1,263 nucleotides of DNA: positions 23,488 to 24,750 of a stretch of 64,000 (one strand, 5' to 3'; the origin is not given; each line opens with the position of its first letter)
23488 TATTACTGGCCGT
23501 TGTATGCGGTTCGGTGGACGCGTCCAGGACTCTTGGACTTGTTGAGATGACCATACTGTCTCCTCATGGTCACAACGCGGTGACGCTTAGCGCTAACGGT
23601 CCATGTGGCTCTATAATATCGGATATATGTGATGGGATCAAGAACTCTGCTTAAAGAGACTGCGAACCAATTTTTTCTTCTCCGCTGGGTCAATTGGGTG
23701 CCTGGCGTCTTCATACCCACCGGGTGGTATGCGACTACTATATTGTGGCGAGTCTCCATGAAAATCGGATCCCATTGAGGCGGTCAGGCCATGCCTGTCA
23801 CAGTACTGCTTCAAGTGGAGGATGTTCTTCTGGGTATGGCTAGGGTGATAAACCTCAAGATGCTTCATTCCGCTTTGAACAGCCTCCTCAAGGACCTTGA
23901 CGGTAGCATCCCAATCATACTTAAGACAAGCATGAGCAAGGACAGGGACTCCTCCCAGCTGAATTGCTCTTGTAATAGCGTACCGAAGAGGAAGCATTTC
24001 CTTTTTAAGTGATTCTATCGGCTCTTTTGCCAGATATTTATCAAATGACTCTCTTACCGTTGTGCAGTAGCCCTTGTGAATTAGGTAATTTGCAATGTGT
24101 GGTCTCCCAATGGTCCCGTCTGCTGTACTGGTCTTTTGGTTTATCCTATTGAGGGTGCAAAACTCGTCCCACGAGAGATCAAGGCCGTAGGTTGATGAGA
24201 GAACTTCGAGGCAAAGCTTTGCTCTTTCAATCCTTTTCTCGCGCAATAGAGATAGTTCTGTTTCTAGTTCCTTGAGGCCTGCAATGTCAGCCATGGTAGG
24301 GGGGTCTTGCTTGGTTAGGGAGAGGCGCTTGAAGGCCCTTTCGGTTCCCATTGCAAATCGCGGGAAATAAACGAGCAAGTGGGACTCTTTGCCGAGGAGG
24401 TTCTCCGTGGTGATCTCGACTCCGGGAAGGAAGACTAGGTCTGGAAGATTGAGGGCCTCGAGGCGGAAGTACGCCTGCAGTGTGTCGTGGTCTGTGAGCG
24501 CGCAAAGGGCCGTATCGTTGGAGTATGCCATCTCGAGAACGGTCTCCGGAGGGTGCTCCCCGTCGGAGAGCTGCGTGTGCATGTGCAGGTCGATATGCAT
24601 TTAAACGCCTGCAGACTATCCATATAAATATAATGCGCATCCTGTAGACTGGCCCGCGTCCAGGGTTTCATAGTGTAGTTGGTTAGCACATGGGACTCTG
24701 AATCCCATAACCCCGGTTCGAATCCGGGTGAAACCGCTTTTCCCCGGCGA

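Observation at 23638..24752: Bacterial-type PHP/TrpH-like phosphoesterase gene in a eukaryotic (Giardia-like) locus, divergent from a tRNA-Gln and overlapping its convergent neighbour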

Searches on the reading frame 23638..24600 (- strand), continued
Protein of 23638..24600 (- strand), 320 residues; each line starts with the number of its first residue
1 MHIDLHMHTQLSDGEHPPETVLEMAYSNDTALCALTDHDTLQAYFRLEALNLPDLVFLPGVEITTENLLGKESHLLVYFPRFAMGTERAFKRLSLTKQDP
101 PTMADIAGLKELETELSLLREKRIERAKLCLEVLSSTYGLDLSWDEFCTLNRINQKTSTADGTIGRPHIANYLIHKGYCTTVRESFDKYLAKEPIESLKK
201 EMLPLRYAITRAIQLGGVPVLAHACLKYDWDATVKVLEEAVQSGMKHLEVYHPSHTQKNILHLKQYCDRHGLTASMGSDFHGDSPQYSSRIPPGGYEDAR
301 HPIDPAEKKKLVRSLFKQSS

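Call 84: search_protein_families(library=ncbifam, alignment_id=A3, max_evalue=0.00001)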
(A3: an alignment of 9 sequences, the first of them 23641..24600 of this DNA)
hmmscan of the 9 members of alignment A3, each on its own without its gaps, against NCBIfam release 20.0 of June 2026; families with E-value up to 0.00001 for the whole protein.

A. member 1, window:23641-24600:- (320 aa): 5 families
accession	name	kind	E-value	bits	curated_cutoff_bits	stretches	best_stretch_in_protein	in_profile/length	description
NF041577.1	nside_bi_sphtase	equivalog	1.2e-32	113.2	400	2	111-284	87-253/276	3',5'-nucleoside bisphosphate phosphatase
NF047791.1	RNaseRnm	equivalog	2.9e-28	98.9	375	2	155-285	123-254/275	RNase RNM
NF041661.1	Cycl_ph_dihydrol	equivalog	5.2e-15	55.5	500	1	166-283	132-246/259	phosphoribosyl 1,2-cyclic phosphate 1,2-diphosphodiesterase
NF038032.1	CehA_McbA_metalo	domain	5.7e-13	49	80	1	3-69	5-71/315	CehA/McbA family metallohydrolase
NF045780.1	TrlF_fam_ATP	equivalog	4.8e-06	25.6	350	1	4-100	9-119/944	TrlF family AAA-like ATPase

B. families by the number of members that match (of 9 scanned): 7 families
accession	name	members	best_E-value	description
NF041577.1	nside_bi_sphtase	9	4.2e-34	3',5'-nucleoside bisphosphate phosphatase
NF047791.1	RNaseRnm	9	7.1e-30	RNase RNM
NF041661.1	Cycl_ph_dihydrol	9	1.6e-16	phosphoribosyl 1,2-cyclic phosphate 1,2-diphosphodiesterase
NF038032.1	CehA_McbA_metalo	9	5.7e-13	CehA/McbA family metallohydrolase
NF045780.1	TrlF_fam_ATP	6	2.9e-11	TrlF family AAA-like ATPase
NF004981.0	PRK06361.1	5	1.4e-10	histidinol phosphate phosphatase domain-containing protein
NF006375.0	PRK08609.1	2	2.9e-06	DNA polymerase/3'-5' exonuclease PolX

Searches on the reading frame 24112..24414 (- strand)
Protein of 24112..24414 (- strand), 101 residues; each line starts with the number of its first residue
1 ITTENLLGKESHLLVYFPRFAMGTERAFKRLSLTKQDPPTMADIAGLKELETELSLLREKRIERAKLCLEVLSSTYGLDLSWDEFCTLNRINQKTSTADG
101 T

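Call 71: find_homologous_proteins(query=A5, max_evalue=0.01)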
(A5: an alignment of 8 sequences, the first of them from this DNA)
Query A5 (8 sequences): 356 candidates shared short words with the query, none scored E <= 0.01.
